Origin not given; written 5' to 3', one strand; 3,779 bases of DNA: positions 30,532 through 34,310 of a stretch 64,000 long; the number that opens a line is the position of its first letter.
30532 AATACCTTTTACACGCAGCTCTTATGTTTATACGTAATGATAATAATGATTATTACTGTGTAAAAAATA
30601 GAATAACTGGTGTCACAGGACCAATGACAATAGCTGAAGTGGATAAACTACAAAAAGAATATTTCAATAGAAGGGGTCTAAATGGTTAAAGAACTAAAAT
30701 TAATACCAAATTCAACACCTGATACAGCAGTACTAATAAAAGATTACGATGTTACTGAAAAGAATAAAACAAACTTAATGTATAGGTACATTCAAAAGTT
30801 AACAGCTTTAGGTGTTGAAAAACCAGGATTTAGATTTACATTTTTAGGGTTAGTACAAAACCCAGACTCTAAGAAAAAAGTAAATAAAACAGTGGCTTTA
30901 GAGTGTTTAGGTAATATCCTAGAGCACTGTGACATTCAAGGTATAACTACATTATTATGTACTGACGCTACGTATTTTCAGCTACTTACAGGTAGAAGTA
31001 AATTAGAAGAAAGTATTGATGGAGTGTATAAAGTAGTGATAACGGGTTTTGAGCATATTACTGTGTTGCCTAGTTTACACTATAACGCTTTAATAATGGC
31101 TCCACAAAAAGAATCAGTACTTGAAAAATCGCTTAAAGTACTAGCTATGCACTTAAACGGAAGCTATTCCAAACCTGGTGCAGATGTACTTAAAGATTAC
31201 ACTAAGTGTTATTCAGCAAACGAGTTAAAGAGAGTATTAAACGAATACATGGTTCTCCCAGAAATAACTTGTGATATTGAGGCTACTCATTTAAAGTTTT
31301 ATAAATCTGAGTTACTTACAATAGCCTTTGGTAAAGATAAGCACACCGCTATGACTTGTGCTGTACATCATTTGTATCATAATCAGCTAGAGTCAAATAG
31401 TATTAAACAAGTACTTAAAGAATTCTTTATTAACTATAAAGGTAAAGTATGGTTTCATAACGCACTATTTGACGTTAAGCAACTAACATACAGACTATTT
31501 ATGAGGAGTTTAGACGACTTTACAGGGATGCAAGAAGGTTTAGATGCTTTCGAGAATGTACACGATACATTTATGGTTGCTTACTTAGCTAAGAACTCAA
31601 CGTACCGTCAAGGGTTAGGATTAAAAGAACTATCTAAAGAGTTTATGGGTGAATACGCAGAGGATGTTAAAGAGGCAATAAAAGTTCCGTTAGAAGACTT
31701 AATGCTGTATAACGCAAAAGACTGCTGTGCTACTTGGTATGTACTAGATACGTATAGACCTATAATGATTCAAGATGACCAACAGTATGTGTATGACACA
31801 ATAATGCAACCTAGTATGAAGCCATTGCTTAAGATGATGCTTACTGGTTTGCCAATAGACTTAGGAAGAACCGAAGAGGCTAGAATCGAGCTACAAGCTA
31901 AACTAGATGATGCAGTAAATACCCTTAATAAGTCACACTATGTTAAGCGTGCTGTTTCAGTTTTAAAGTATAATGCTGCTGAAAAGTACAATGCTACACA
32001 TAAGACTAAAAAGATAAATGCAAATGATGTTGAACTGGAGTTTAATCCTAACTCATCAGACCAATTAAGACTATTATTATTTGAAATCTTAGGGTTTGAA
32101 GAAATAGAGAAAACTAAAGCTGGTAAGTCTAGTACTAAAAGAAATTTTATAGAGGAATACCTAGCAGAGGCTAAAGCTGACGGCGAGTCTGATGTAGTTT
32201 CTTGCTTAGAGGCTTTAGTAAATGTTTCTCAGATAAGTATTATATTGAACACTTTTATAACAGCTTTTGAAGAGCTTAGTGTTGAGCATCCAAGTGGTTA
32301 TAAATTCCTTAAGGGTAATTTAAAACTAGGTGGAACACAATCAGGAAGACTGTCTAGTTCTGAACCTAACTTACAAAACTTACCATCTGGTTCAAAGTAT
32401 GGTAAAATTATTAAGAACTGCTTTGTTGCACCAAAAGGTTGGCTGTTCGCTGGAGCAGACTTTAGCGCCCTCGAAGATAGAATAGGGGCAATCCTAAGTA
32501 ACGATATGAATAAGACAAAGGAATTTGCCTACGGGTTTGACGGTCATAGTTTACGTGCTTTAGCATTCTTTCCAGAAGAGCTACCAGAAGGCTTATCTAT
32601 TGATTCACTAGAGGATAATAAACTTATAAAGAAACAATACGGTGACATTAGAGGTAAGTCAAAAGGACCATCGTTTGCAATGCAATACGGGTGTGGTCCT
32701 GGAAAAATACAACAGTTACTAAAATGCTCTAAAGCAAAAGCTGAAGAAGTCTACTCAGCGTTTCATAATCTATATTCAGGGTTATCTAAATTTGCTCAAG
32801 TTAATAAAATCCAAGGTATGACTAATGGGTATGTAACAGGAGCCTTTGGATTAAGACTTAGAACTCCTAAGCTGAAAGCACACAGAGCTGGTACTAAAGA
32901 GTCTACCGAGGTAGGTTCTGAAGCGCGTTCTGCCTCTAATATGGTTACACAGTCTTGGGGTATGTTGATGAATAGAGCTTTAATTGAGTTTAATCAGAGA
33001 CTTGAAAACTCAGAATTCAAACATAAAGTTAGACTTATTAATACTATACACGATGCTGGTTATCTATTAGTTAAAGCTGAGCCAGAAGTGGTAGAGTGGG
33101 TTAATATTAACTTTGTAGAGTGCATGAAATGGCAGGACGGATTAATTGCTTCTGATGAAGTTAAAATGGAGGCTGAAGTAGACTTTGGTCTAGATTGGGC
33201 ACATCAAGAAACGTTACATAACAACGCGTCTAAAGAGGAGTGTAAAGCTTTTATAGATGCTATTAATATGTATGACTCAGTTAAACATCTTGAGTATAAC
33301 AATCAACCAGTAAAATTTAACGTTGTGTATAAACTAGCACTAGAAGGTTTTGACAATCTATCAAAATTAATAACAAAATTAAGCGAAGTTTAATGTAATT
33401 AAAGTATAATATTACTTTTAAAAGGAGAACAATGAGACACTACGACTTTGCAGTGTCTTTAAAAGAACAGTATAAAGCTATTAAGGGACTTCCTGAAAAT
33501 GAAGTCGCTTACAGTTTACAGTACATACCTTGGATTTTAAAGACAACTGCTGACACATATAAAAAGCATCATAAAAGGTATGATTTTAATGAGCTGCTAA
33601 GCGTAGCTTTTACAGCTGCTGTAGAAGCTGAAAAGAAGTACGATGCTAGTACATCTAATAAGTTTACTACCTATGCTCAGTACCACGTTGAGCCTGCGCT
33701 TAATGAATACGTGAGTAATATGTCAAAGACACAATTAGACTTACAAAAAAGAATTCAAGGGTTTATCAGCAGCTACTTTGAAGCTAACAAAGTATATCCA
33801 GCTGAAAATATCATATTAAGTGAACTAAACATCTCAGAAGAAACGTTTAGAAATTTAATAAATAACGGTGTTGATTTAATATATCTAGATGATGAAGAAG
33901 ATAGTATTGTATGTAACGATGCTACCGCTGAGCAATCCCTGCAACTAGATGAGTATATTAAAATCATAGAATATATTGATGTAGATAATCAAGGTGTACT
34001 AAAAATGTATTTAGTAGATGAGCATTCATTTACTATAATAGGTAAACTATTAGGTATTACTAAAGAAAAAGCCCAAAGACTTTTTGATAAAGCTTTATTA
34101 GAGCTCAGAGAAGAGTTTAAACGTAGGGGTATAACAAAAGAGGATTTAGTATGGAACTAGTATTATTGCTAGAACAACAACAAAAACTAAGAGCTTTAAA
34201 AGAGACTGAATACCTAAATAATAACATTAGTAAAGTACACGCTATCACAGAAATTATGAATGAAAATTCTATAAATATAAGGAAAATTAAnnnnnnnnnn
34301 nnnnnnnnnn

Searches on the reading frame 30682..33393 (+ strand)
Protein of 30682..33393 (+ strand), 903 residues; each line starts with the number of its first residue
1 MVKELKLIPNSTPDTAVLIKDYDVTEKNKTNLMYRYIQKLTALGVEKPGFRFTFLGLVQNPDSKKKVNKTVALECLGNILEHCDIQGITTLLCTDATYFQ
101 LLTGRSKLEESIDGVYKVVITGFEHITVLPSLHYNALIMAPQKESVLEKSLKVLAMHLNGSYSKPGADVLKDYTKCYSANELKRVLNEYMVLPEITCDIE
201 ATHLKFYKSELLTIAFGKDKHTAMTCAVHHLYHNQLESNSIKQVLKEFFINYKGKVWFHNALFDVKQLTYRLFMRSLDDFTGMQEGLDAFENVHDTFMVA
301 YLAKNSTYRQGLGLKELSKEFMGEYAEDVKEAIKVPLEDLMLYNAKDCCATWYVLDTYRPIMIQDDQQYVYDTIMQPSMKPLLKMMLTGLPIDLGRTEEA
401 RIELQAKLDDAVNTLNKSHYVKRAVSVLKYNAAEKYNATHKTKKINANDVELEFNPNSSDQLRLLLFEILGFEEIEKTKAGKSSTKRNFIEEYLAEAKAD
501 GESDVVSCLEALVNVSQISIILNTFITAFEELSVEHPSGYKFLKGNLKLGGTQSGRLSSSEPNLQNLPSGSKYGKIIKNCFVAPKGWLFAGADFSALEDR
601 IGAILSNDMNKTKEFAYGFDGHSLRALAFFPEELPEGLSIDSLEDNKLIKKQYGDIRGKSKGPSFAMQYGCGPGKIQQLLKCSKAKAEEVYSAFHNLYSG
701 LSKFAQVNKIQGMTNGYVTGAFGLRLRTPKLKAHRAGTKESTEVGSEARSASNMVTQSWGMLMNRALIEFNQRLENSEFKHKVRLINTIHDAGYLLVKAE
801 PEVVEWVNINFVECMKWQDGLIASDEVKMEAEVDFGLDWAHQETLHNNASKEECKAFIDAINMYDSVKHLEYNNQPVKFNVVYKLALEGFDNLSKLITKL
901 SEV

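Call 21: search_protein_families(library=phrogs, proteins=[window:30682-33393:+], max_evalue=0.00001)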
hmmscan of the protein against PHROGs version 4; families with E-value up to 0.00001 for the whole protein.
window:30682-33393:+ (903 aa): 7 families
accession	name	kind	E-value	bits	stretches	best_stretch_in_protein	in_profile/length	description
phrog_17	-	DNA, RNA and nucleotide metabolism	1.8e-126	424.8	1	61-872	543-1260/1445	DNA polymerase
phrog_23226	-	DNA, RNA and nucleotide metabolism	4.6e-55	188.2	1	404-854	165-602/611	DNA polymerase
phrog_2573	-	DNA, RNA and nucleotide metabolism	1.4e-41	143.8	1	575-871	3-305/336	DNA polymerase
phrog_12241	-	DNA, RNA and nucleotide metabolism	1.3e-12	48.4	1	330-577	270-495/502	DNA polymerase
phrog_5995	-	DNA, RNA and nucleotide metabolism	5.4e-12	46.8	1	666-841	3-177/236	DNA polymerase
phrog_15971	-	DNA, RNA and nucleotide metabolism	2.1e-11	44.6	1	449-818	43-352/376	DNA polymerase I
phrog_10285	-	DNA, RNA and nucleotide metabolism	5.4e-09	36.5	1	561-694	29-149/321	DNA polymerase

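Call 24: search_dna_similar(query=window:30682-33393:+, collection=phages, mode=protein, max_rows=25)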
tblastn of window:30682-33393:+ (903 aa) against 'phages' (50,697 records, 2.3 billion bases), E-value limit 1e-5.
Records with a match: 2607; places in all: 2613; records where one place covers at least 80% of the query: 468.
Best place of each record, by identity: <60% 2607.
By first word of the organism name: Salmonella 327; Vibrio 314; Mycobacterium 303; Staphylococcus 269; Bacillus 213; Escherichia 211; Pseudomonas 140; Klebsiella 121; Enterococcus 80; Listeria 64; and 82 more.
By host as written in the record: - 312; Mycobacterium smegmatis mc2 155 203; Staphylococcus aureus 95; Escherichia coli 75; Salmonella enterica subsp. enterica serovar Enteritidis PT1 53; Klebsiella pneumoniae 47; Pseudomonas aeruginosa 47; Listeria monocytogenes 46; and 635 more.
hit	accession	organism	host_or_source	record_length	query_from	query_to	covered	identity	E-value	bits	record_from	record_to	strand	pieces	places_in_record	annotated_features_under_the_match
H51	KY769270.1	Pectobacterium phage phiA41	Pectobacterium wasabiae SCC3193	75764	1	858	95%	36.5%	4e-142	473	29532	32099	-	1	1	RNase H superfamily protein | HNH endonuclease family protein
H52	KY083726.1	Pectobacterium phage A38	Pectobacterium wasabiae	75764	1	858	95%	36.5%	4e-142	473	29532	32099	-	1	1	DNA polymerase family protein | HNH endonuclease family protein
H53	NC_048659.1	Pectobacterium phage phiA41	Pectobacterium wasabiae SCC3193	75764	1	858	95%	36.5%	4e-142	473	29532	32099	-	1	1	DNA polymerase | HNH endonuclease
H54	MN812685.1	Pectobacterium phage Arno152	Pectobacterium atrosepticum F41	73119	12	858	94%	36.9%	1e-142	475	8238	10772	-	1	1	record has no annotation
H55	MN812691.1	Pectobacterium phage Horatius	Dickeya solani F155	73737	12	858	94%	36.9%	1e-142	475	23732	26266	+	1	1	DNA polymerase I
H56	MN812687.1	Pectobacterium phage Possum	Pectobacterium atrosepticum F41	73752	12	858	94%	36.9%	1e-142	475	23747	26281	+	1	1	DNA polymerase I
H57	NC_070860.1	Pectobacterium phage Possum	Pectobacterium atrosepticum F41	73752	12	858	94%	36.9%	1e-142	475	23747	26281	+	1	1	DNA polymerase I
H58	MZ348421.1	Kosakonia phage Kc283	Kosakonia cowanii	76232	12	858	94%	36.7%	1e-142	474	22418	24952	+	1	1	DNA polymerase I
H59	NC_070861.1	Kosakonia phage Kc283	Kosakonia cowanii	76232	12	858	94%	36.7%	1e-142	474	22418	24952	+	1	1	DNA polymerase I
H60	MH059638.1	Pectobacterium phage Nepra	Pectobacterium atrosepticum DSM18077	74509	12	858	94%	36.7%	2e-142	474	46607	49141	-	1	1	DNA polymerase I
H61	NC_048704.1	Pectobacterium phage Nepra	Pectobacterium atrosepticum DSM18077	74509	12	858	94%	36.7%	2e-142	474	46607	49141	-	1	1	DNA polymerase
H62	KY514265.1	Pectobacterium phage vB_PatP_CB3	Pectobacterium atrosepticum DSM 30186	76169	12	858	94%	36.7%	3e-142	474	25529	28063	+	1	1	hypothetical protein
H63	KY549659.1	Pectobacterium phage vB_PatP_CB4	Pectobacterium atrosepticum DSM 30186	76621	12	858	94%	36.7%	3e-142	474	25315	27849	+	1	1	DNA polymerase I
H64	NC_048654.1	Pectobacterium phage vB_PatP_CB4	Pectobacterium atrosepticum DSM 30186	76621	12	858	94%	36.7%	3e-142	474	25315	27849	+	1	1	DNA polymerase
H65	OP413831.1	Klebsiella phage pKP-BM327-1.1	Klebsiella pneumoniae BM327-1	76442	14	858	94%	36.5%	4e-146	484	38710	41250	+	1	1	hypothetical protein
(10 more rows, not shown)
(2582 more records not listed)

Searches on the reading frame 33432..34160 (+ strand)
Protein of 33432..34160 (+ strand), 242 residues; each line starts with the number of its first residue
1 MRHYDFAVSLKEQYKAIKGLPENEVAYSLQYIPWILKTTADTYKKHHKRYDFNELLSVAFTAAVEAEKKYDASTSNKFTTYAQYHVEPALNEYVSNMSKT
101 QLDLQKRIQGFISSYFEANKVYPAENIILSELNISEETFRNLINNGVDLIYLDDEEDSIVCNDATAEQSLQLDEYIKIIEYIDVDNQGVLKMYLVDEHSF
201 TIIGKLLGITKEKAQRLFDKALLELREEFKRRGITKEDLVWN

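Call 12: search_protein_families(library=pfam, proteins=[window:33432-34160:+], max_evalue=0.01)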
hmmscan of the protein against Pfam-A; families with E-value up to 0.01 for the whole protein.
window:33432-34160:+ (242 aa): 2 families
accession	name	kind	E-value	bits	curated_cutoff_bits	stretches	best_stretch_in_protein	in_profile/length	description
PF04545.22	Sigma70_r4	-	0.00017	21.5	24.1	1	189-227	12-50/50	Sigma-70, region 4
PF04542.20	Sigma70_r2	-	0.0034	17.6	24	1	47-82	18-53/71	Sigma-70 region 2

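Call 13: search_protein_families(library=phrogs, proteins=[window:33432-34160:+], max_evalue=0.001)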
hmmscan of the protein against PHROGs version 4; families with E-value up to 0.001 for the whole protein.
window:33432-34160:+ (242 aa): 2 families
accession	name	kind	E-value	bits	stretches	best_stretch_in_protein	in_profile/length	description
phrog_351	-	transcription regulation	6.7e-11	42.5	1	43-237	523-734/928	RNA polymerase sigma factor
phrog_1740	-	transcription regulation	0.00057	19.5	1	166-236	153-223/567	RNA polymerase sigma factor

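Call 65: search_solved_structures(query=window:33432-34160:+, max_evalue=1)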
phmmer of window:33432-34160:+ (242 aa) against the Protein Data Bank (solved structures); distinct sequences matched with E-value up to 1: 50.
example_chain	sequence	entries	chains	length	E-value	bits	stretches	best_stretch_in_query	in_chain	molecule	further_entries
1l9u_H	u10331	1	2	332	6.1e-05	26.1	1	93-229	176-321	SIGMA FACTOR SIGA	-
4xln_F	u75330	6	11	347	7.3e-05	25.8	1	93-229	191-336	RNA polymerase sigma factor SigA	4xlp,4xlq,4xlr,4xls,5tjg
1l9z_H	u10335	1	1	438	0.00012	25.1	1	93-229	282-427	SIGMA FACTOR SIGA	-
3dxj_F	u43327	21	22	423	0.00016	24.7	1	140-229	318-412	RNA polymerase pricipal sigma factor (RpoD); CHAIN F, P | RNA polymerase sigma factor | RNA polymerase sigma factor SigA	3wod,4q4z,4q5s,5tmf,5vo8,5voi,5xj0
1iw7_F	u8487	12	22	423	0.00016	24.7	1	140-229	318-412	RNA polymerase sigma-70 subunit | principal sigma factor | DNA-directed RNA polymerase sigma chain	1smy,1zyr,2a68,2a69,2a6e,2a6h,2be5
4g7h_F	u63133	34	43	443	0.00019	24.5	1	140-229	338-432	RNA polymerase sigma factor | DNA directed RNA polymerase sigma factor A | RNA polymerase sigma factor SigA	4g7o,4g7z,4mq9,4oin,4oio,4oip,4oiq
9ujk_F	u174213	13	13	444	0.00019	24.5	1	94-228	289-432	RNA polymerase sigma factor SigA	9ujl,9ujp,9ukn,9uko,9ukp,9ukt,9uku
5x21_F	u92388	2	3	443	0.00019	24.5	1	140-229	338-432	RNA polymerase sigma factor SigA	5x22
9fo6_F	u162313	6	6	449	0.0002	24.4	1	140-229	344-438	RNA polymerase sigma factor SigA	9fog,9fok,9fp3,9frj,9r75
9dvs_G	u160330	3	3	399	0.0013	21.7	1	43-237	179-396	RNA polymerase sigma factor SigA1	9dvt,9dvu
6pfj_A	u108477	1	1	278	0.0036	20.3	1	145-228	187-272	RNA polymerase sigma factor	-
6pfv_A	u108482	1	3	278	0.0057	19.6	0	145-228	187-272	RNA polymerase sigma factor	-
5tw1_F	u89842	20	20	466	0.0057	19.6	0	153-229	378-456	RNA polymerase sigma factor SigA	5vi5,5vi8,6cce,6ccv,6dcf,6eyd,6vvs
8gzg_F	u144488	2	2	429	0.0065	19.4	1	43-237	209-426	RNA polymerase sigma factor SigA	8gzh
7f0r_F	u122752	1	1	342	0.0066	19.4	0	172-238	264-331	RNA polymerase sigma factor RpoS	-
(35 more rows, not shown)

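Call 66: search_protein_families(library=ncbifam, proteins=[window:33432-34160:+], max_evalue=0.01)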
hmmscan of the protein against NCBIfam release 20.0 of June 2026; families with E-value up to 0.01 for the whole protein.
window:33432-34160:+ (242 aa): 20 families
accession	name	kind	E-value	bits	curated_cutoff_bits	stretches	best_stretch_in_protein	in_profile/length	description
NF005413.0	PRK06986.1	subfamily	2.1e-12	47.4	201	1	25-231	16-238/241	RNA polymerase sigma factor FliA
TIGR02479.1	FliA_WhiG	subfamily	1.1e-10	41.6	189.6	1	30-229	4-223/224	FliA/WhiG family RNA polymerase sigma factor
TIGR02937.1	sigma70-ECF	superfamily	5.8e-10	39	42.9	1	45-228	21-164/165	sigma-70 family RNA polymerase sigma factor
NF005809.0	PRK07670.1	equivalog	1.2e-09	38.1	326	1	53-231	54-252/255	FliA/WhiG family RNA polymerase sigma factor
NF006173.0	PRK08311.2-1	subfamily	2e-06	27.3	287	1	30-119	39-120/251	RNA polymerase sigma factor SigI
TIGR02393.1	RpoD_Cterm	equivalog_domain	3.9e-06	26.7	354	1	44-232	18-231/238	RNA polymerase sigma factor RpoD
TIGR02980.1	SigBFG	subfamily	1.2e-05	25.1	234.35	1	45-229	22-226/227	SigB/SigF/SigG family RNA polymerase sigma factor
NF004572.0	PRK05911.1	equivalog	9.3e-05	21.9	378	1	177-227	201-251/257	RNA polymerase sigma factor sigma-28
NF004935.0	PRK06288.1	equivalog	9.6e-05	22.1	343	1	44-229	55-262/270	RNA polymerase sigma factor WhiG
NF006175.0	PRK08311.2-3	subfamily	0.00024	20.6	244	1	31-101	29-98/244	RNA polymerase sigma factor SigI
NF004565.0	PRK05901.2-3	equivalog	0.00057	18.8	484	0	48-97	276-325/501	RNA polymerase sigma factor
NF006174.0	PRK08311.2-2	equivalog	0.00076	18.8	319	1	30-96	38-103/252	RNA polymerase sigma factor SigI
NF006178.0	PRK08311.2-6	equivalog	0.0011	18.6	306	1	8-100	5-95/236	RNA polymerase sigma factor SigI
NF006176.0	PRK08311.2-4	equivalog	0.0012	18.3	260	1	30-90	34-92/249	RNA polymerase sigma factor SigI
NF005693.0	PRK07500.1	equivalog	0.0017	17.6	315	0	50-94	65-109/289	RNA polymerase factor sigma-32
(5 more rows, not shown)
